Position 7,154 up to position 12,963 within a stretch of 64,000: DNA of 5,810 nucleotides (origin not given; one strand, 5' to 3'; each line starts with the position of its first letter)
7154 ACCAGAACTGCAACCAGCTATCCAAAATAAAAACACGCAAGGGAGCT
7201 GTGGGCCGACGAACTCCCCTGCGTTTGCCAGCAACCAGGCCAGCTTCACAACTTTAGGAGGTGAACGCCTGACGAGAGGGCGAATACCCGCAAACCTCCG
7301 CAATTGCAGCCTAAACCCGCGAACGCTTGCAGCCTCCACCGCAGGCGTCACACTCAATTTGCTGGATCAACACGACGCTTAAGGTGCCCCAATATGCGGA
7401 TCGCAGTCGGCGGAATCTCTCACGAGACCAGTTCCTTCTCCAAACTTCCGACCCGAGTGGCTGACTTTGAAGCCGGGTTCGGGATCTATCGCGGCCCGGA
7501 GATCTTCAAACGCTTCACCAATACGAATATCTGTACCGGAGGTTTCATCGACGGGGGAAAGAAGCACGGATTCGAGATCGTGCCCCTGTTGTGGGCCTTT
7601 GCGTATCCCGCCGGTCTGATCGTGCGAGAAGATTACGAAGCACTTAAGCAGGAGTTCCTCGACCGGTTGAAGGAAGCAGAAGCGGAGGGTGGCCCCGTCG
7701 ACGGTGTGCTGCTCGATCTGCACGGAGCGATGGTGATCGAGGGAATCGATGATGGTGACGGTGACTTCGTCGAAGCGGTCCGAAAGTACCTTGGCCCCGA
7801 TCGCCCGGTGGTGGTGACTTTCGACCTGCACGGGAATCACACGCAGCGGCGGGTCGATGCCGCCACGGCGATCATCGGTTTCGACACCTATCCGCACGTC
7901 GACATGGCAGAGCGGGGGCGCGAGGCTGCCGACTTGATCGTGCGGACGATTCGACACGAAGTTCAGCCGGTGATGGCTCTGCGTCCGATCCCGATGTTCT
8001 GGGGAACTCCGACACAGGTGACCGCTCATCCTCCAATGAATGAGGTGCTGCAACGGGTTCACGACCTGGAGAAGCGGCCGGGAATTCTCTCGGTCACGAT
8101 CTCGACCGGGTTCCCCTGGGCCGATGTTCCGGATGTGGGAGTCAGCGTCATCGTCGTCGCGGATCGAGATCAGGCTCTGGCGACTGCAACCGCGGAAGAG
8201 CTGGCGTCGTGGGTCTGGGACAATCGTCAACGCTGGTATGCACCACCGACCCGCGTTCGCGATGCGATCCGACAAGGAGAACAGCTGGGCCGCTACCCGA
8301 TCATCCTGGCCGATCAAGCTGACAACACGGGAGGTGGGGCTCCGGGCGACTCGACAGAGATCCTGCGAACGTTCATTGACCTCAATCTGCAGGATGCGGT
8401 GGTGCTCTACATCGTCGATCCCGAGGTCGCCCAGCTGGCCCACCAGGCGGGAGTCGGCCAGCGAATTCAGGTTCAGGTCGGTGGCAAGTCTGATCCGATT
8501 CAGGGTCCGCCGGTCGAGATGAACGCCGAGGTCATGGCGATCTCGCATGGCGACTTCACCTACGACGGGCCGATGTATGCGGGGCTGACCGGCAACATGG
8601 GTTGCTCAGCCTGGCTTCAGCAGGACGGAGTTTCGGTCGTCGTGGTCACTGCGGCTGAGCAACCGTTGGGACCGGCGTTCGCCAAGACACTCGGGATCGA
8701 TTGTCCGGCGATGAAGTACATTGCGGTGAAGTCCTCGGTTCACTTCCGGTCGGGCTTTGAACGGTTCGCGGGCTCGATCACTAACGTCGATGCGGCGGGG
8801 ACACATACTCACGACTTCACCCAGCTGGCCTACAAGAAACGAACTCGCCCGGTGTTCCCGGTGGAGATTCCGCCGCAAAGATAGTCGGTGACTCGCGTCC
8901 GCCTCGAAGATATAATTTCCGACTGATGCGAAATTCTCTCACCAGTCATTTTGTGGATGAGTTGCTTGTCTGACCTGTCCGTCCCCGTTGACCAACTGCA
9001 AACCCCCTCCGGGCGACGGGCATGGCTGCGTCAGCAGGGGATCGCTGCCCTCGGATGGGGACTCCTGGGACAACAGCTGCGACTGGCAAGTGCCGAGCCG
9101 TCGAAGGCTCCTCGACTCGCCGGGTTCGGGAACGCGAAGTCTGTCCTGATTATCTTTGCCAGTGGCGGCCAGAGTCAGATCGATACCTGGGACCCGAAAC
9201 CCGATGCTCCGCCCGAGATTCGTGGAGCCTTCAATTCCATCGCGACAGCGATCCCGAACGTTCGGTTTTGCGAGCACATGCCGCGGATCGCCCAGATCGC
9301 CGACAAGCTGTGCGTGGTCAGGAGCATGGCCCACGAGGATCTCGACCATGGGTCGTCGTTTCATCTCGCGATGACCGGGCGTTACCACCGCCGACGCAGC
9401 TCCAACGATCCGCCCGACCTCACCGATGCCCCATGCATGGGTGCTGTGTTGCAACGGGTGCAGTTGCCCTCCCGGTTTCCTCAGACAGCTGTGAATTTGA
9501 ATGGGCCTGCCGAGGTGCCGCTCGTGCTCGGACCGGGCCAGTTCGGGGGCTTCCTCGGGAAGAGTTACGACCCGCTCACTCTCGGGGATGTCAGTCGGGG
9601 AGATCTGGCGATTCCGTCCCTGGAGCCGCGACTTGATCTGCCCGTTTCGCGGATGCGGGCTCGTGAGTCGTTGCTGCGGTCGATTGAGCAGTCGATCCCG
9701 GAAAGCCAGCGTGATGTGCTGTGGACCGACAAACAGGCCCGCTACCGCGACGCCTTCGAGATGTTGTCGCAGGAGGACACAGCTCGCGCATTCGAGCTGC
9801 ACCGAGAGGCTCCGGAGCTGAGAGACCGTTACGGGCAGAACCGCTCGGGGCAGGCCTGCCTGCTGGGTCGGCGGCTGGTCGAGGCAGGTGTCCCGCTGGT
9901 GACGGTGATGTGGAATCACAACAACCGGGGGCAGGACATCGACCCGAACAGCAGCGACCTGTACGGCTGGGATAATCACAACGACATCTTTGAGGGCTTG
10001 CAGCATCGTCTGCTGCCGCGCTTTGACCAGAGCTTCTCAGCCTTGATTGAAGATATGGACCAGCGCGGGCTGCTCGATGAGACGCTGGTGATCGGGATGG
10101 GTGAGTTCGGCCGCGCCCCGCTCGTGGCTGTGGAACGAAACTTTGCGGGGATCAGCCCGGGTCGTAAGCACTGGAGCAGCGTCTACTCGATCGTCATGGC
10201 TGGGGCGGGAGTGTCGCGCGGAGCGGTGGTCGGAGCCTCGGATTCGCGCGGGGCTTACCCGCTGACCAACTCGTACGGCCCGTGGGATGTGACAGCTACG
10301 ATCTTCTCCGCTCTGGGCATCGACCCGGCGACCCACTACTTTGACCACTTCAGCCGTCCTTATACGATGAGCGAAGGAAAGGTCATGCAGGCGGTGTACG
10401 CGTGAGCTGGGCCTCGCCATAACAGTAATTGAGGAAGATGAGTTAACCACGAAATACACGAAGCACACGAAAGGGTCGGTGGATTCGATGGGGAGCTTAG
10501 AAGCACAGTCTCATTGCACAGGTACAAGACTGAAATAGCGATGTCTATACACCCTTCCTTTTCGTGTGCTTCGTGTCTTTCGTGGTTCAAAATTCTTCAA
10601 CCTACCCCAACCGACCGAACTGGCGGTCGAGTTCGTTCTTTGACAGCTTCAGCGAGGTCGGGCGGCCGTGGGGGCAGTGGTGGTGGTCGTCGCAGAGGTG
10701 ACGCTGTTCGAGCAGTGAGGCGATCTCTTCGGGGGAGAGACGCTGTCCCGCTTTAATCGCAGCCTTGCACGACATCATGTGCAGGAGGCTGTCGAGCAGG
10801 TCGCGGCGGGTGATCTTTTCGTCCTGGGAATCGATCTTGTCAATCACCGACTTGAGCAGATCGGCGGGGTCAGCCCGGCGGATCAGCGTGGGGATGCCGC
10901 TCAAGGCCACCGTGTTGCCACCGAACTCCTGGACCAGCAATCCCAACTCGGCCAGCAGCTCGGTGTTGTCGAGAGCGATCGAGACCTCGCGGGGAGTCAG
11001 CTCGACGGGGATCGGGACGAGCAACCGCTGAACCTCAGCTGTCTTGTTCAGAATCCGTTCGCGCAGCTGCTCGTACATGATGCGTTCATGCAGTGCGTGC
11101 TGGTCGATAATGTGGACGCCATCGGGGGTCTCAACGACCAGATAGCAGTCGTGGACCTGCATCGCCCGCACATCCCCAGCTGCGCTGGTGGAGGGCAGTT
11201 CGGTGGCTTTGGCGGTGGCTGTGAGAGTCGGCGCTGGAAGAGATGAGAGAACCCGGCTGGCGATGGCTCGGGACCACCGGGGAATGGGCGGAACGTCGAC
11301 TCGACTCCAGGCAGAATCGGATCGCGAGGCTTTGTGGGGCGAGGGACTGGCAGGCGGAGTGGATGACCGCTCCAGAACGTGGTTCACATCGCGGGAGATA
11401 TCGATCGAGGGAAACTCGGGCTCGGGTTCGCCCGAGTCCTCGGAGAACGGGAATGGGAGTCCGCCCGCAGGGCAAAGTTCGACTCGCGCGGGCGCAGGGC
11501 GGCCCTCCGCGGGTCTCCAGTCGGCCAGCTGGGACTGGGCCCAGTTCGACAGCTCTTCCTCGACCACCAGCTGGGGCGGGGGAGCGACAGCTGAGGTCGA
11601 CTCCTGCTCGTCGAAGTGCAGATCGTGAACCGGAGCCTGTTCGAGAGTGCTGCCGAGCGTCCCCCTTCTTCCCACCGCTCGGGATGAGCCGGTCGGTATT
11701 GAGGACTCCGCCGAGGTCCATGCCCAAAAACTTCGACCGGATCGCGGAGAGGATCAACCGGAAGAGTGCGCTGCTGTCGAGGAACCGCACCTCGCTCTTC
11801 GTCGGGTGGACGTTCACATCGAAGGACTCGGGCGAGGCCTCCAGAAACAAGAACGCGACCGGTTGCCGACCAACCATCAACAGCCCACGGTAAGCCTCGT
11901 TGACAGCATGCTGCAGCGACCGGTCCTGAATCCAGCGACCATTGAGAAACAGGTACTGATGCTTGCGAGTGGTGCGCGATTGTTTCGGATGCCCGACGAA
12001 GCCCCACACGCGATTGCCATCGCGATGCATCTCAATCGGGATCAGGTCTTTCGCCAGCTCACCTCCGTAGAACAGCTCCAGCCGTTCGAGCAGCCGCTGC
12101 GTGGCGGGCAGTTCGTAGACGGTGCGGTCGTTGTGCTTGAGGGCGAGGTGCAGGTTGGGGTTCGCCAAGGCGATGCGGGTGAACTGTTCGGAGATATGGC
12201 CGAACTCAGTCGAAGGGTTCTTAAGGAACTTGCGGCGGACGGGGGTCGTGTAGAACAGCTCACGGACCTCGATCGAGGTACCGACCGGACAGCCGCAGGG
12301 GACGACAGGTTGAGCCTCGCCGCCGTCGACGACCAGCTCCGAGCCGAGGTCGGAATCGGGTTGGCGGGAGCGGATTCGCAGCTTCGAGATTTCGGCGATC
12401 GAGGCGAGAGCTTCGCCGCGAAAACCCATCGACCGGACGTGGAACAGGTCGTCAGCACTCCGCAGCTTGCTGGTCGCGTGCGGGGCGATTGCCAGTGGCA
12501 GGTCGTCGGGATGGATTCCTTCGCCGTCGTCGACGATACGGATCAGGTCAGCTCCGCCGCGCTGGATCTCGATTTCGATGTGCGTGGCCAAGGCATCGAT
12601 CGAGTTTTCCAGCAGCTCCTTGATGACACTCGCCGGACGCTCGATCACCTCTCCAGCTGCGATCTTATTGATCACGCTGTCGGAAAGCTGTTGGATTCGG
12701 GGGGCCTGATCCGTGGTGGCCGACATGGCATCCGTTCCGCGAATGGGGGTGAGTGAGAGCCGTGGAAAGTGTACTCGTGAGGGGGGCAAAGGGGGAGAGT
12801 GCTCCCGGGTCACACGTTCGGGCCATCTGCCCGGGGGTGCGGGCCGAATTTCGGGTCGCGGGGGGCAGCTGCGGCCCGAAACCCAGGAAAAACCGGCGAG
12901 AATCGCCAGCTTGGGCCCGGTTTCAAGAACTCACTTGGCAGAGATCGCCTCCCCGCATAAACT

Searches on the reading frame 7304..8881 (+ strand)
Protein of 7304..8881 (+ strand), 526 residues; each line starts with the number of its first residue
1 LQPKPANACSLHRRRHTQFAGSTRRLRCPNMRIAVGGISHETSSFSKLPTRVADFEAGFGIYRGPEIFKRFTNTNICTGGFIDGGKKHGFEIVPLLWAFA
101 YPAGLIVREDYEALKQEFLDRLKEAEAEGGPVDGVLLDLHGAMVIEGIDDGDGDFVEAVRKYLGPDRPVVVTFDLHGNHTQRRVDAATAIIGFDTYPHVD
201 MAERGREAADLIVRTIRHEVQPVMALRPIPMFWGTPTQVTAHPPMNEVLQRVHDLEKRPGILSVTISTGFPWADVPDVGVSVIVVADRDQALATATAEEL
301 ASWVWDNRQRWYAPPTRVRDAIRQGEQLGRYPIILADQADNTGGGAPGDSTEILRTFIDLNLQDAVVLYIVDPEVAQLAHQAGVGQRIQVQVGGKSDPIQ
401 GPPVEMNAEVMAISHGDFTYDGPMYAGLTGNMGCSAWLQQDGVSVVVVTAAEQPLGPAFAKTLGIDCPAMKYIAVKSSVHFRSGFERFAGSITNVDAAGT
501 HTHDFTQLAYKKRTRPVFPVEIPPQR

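Call 70: search_protein_families(library=pfam, proteins=[window:7304-8881:+], max_evalue=0.01)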
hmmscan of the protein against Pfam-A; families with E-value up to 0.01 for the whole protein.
window:7304-8881:+ (526 aa): 2 families
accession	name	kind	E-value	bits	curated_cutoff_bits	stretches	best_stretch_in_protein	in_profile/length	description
PF07364.17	DUF1485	-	4.9e-100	335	22.8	1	32-324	1-288/290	Metallopeptidase family M81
PF07171.17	MlrC_C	-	2.1e-50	171.9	27.2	1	335-512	1-178/178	MlrC C-terminus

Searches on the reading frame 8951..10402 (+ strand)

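Call 70: search_protein_families(library=pfam, proteins=[window:8951-10402:+], max_evalue=0.01)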
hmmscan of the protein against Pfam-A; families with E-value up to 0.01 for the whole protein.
window:8951-10402:+ (484 aa): 1 family
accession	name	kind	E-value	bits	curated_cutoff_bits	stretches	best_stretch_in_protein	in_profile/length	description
PF07394.17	DUF1501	-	1e-79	268.9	27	1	62-481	1-388/390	Protein of unknown function (DUF1501)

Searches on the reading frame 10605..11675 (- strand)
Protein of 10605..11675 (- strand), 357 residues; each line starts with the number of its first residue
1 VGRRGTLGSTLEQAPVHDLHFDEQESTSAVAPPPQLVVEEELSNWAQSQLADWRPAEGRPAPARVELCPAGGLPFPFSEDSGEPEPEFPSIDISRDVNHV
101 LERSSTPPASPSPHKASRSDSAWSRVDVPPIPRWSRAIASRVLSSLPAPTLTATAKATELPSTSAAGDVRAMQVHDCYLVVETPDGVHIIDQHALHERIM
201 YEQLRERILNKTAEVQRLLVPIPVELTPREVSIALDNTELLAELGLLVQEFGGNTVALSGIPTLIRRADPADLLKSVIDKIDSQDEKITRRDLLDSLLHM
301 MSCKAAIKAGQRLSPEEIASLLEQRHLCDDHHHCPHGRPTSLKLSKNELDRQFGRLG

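Call 70: search_protein_families(library=pfam, proteins=[window:10605-11675:-], max_evalue=0.01)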
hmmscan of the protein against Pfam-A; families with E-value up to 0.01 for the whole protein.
window:10605-11675:- (357 aa): 1 family
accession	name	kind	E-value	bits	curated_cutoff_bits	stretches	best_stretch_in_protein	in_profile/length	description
PF08676.16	MutL_C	-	7.2e-42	142.9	25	1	172-313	2-142/142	MutL C terminal dimerisation domain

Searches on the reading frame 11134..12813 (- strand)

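Call 70: search_protein_families(library=pfam, proteins=[window:11134-12813:-], max_evalue=0.01)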
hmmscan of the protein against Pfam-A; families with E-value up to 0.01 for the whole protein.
window:11134-12813:- (560 aa): 3 families
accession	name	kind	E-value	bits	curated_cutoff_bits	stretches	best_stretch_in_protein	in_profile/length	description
PF01119.25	DNA_mis_repair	-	4.9e-36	123.4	26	1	248-361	4-117/119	DNA mismatch repair protein, C-terminal domain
PF13589.12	HATPase_c_3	-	4.2e-11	43.5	25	1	61-152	4-95/137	Histidine kinase-, DNA gyrase B-, and HSP90-like ATPase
PF02518.31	HATPase_c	-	7.6e-08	33.2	26.4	1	58-114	4-63/111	Histidine kinase-, DNA gyrase B-, and HSP90-like ATPase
